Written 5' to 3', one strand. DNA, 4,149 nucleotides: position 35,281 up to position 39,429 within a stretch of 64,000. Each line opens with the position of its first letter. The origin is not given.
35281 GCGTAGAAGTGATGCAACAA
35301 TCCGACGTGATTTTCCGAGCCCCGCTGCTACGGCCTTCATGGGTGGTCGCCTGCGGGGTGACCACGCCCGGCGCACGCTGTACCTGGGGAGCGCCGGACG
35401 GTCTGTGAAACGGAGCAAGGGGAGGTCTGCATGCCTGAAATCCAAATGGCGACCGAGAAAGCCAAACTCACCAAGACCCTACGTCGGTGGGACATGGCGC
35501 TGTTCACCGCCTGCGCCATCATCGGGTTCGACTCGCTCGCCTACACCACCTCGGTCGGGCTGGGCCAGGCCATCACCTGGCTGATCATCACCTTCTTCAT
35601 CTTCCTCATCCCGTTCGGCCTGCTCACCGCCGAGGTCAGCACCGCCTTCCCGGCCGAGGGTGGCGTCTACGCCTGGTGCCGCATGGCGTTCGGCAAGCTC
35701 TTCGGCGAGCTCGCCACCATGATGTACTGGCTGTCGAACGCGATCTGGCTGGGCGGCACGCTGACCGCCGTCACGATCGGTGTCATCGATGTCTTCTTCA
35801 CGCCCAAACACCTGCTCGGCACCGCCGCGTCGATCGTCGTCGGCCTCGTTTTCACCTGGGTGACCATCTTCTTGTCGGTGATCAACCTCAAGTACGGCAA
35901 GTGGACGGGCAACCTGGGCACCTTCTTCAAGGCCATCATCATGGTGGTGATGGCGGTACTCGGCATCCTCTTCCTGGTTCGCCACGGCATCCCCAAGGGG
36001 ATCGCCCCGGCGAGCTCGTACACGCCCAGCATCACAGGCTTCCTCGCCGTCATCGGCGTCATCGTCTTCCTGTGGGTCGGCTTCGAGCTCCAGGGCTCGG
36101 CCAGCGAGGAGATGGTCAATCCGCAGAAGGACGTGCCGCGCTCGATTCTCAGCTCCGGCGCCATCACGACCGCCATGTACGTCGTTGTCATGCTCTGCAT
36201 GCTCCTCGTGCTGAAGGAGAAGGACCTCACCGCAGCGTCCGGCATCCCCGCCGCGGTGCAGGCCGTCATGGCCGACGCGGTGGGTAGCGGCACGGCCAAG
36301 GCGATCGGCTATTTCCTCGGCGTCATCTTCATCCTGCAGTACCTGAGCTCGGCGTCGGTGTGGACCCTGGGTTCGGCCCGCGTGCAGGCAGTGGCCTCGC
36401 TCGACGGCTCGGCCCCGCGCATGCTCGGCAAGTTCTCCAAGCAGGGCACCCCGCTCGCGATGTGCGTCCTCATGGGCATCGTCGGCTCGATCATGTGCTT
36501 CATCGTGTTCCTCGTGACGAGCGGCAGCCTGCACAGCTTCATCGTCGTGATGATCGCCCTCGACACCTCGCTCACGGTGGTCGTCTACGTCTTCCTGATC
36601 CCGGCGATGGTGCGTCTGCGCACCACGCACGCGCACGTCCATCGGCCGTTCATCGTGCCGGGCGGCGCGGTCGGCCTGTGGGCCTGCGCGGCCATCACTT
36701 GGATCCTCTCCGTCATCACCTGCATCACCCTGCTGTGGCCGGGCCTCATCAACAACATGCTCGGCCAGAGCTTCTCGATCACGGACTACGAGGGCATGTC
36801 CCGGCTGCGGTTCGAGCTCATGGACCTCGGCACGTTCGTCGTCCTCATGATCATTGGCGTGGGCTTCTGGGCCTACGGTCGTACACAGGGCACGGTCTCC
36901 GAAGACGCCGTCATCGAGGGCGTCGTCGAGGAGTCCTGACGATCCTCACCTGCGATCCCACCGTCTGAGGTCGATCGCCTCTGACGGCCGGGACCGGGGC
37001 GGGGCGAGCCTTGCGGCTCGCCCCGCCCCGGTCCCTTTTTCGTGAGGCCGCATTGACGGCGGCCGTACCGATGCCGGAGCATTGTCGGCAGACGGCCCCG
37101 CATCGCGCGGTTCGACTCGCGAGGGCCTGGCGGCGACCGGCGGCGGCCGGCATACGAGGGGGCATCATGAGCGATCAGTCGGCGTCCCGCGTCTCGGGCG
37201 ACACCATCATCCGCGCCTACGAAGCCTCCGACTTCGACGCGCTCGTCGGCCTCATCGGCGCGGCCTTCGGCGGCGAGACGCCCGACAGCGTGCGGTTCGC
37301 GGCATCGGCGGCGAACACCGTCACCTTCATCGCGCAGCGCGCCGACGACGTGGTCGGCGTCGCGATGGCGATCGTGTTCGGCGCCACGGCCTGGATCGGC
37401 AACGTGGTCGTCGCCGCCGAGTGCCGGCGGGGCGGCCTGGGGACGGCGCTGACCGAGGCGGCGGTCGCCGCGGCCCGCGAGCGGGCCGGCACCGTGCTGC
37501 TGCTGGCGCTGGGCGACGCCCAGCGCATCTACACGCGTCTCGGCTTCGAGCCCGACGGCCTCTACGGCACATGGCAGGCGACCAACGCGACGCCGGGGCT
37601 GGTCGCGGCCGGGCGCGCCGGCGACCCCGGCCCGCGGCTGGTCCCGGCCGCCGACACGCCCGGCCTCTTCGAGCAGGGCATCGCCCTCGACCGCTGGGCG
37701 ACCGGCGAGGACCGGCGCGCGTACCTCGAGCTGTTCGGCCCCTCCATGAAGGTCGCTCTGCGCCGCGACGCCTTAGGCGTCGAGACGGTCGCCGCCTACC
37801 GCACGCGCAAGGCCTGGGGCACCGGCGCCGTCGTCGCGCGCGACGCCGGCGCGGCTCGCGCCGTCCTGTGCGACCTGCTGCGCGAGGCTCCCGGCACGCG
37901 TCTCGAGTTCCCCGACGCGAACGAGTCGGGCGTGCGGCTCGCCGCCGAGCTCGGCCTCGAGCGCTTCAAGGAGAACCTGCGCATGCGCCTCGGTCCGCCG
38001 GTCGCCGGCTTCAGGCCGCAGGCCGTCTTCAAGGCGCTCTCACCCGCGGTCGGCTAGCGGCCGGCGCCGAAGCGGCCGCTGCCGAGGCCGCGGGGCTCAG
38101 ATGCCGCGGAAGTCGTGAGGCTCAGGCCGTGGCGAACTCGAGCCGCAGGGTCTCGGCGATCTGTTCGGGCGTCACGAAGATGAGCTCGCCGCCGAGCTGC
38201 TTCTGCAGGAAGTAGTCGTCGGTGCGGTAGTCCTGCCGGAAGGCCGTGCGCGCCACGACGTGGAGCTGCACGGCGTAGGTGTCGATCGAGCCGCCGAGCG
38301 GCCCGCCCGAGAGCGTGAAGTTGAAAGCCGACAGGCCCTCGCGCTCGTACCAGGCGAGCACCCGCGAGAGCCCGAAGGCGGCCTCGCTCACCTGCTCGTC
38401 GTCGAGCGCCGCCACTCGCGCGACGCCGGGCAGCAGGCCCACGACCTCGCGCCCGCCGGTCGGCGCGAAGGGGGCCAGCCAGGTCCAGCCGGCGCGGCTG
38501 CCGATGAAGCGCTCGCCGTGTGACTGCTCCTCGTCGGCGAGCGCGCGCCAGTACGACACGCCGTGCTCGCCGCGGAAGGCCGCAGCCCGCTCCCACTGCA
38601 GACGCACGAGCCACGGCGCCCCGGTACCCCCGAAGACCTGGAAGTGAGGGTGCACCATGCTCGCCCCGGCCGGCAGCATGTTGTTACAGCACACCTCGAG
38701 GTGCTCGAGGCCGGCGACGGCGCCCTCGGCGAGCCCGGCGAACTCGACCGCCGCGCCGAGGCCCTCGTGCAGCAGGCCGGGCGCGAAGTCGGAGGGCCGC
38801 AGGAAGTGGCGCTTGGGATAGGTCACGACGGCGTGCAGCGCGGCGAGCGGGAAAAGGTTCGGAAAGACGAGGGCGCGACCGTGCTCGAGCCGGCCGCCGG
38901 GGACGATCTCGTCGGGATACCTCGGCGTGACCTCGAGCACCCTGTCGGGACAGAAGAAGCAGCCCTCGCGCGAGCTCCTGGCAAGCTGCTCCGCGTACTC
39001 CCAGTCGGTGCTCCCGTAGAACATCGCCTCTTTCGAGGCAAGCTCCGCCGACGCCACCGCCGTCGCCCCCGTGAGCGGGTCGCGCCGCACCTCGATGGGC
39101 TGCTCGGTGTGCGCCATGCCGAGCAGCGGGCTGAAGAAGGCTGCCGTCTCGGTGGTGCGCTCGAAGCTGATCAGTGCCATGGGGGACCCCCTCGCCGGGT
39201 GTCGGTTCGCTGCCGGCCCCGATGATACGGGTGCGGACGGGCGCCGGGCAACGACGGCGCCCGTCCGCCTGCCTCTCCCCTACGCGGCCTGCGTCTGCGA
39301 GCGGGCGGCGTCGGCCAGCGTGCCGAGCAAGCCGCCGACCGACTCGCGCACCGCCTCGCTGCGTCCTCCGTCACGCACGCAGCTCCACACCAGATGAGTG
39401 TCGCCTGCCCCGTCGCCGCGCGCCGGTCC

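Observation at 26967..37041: The mtbB triplet lacks its usual partners here and is embedded in an accessory-looking mosaic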

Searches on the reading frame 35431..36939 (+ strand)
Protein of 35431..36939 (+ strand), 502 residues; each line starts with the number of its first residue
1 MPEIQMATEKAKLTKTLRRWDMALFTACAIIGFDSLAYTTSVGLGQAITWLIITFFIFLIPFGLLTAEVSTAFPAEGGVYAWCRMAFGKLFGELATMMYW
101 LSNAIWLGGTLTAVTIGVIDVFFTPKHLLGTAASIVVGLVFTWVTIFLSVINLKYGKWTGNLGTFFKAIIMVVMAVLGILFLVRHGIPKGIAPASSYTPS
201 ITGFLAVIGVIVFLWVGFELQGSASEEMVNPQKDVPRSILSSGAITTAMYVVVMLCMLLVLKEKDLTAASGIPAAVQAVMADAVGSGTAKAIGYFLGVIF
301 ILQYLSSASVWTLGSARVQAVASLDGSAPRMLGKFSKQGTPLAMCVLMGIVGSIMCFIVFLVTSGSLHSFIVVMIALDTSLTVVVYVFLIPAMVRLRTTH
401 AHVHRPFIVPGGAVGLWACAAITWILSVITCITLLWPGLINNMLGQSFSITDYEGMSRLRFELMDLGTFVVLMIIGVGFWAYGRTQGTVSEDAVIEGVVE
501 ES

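Call 8: search_protein_families(library=pfam, proteins=[window:35431-36939:+], max_evalue=0.01)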
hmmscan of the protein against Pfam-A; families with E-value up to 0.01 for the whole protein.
window:35431-36939:+ (502 aa): 2 families
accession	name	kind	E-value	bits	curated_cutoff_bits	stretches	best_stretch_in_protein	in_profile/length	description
PF13520.12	AA_permease_2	-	1.7e-40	139.7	27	1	19-438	3-408/427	Amino acid permease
PF00324.27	AA_permease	-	9.6e-26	90.9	24.6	1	38-437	22-427/470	Amino acid permease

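Call 16: search_protein_families(library=ncbifam, proteins=[window:35431-36939:+], max_evalue=0.001)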
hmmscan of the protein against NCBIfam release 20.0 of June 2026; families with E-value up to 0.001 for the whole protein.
window:35431-36939:+ (502 aa): 20 families
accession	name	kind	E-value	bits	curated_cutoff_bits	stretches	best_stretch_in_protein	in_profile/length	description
TIGR03813.2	Gln_GABA_anti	equivalog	3.1e-38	132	650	1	21-433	8-420/479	glutamine/gamma-aminobutyrate antiporter GadC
NF053662.1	Glu_GABA_anti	equivalog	1.8e-33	116.2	640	1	19-427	4-409/468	glutamate/gamma-aminobutyrate antiporter GadC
NF040513.1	antiport_TyrP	equivalog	2.2e-33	115.7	630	1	41-438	29-427/465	tyrosine-tyramine antiporter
TIGR00909.1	2A0306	subfamily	8.5e-20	71.1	556.8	1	13-433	1-411/429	amino acid transporter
NF053761.1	BrChAATpBcaP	equivalog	2.6e-18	66.3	690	1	5-433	12-436/460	branched-chain amino acid transporter BcaP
TIGR00905.1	2A0302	subfamily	1.2e-17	63.9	409.05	1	47-405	44-389/473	basic amino acid/polyamine antiporter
NF011775.0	PRK15238.1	equivalog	1.9e-17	63.3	400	1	15-435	7-458/500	glutamate/gamma-aminobutyrate family transporter YjeM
TIGR00908.1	2A0305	equivalog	2.7e-15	56.2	381.75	1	12-432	4-405/442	ethanolamine permease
NF007929.0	PRK10644.1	equivalog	3.6e-15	55.6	574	1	42-410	38-389/445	arginine/agmatine antiporter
TIGR00910.1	2A0307_GadC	equivalog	9e-15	54.2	673.5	1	46-437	41-434/511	glutamate/gamma-aminobutyrate antiporter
NF008245.0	PRK11021.1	equivalog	8.4e-14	51.4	284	1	47-436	42-404/419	L-methionine/branched-chain amino acid transporter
TIGR03810.1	arg_ornith_anti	equivalog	7.1e-12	44.8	591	1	46-400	37-381/468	arginine-ornithine antiporter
TIGR00906.1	2A0303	subfamily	1e-11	44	681.7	1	7-377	23-417/602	cationic amino acid transport permease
TIGR00913.1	2A0310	subfamily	6.8e-10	38.3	578.7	1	44-402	36-396/480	amino acid permease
NF007602.0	PRK10249.1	equivalog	2.7e-08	33.2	851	1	201-400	208-396/458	phenylalanine transporter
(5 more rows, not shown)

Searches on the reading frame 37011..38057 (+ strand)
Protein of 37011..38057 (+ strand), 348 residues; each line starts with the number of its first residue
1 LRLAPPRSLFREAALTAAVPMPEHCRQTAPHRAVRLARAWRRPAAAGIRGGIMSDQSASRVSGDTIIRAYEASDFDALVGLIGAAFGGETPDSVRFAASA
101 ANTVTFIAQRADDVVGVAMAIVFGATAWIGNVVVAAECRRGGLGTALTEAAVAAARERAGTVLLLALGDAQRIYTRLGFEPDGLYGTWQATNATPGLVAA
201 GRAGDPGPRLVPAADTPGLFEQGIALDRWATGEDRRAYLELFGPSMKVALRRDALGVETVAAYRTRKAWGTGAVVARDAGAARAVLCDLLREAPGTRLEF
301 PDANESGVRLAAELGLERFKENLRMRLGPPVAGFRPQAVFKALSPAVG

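Call 8: search_protein_families(library=pfam, proteins=[window:37011-38057:+], max_evalue=0.01)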
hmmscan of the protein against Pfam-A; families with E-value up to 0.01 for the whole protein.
window:37011-38057:+ (348 aa): 6 families
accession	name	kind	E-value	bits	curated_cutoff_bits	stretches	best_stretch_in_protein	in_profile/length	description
PF13508.13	Acetyltransf_7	-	2.4e-11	44.3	27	1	104-181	4-84/84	Acetyltransferase (GNAT) domain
PF00583.31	Acetyltransf_1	-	2e-10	41.4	20.7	1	99-179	29-116/116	Acetyltransferase (GNAT) family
PF13527.13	Acetyltransf_9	-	4.8e-08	33.5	25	1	67-181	2-126/127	Acetyltransferase (GNAT) domain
PF18014.7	Acetyltransf_18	-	7e-08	32.7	22.7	1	225-330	3-114/124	Acetyltransferase (GNAT) domain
PF13673.13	Acetyltransf_10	-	3.4e-07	30.7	23.6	1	100-182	28-110/128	Acetyltransferase (GNAT) domain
PF08445.16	FR47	-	0.0017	18.7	22.1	1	127-180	22-78/86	FR47-like protein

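Call 16: search_protein_families(library=ncbifam, proteins=[window:37011-38057:+], max_evalue=0.001)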
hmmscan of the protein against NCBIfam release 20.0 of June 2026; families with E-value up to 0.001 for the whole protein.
window:37011-38057:+ (348 aa): 4 families
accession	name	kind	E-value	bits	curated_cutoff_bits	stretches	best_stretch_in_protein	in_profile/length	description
NF040501.1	resist_ArsN2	equivalog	8.6e-07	28.6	125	1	105-181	26-103/133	arsenic resistance N-acetyltransferase ArsN2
NF002959.0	PRK03624.1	equivalog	2.5e-05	24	124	1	64-180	6-130/147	GNAT family acetyltransferase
TIGR01575.1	rimI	equivalog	3.4e-05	24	86.4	1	85-181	12-114/132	ribosomal protein S18-alanine N-acetyltransferase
NF005840.0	PRK07757.1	equivalog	0.00055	19.9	154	1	106-180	45-119/153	N-acetyltransferase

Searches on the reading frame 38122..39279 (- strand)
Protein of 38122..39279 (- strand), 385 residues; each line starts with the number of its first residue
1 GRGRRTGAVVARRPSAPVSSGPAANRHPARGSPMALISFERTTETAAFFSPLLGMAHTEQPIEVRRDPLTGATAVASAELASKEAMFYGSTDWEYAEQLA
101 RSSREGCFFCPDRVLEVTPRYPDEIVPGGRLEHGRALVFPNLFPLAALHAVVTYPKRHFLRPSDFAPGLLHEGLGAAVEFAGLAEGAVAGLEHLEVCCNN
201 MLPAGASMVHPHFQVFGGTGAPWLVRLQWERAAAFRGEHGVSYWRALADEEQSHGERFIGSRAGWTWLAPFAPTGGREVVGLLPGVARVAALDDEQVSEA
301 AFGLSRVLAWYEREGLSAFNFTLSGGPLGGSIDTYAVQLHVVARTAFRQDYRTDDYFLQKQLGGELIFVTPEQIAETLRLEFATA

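Call 8: search_protein_families(library=pfam, proteins=[window:38122-39279:-], max_evalue=0.01)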
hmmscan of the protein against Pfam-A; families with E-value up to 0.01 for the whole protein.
window:38122-39279:- (385 aa): 0 families

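Call 16: search_protein_families(library=ncbifam, proteins=[window:38122-39279:-], max_evalue=0.001)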
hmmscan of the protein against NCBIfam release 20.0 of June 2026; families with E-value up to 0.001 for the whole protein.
window:38122-39279:- (385 aa): 1 family
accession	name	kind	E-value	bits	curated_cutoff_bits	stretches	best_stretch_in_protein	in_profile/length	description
NF008724.0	PRK11720.1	equivalog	2e-05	23.9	448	1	199-323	153-278/348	UDP-glucose--hexose-1-phosphate uridylyltransferase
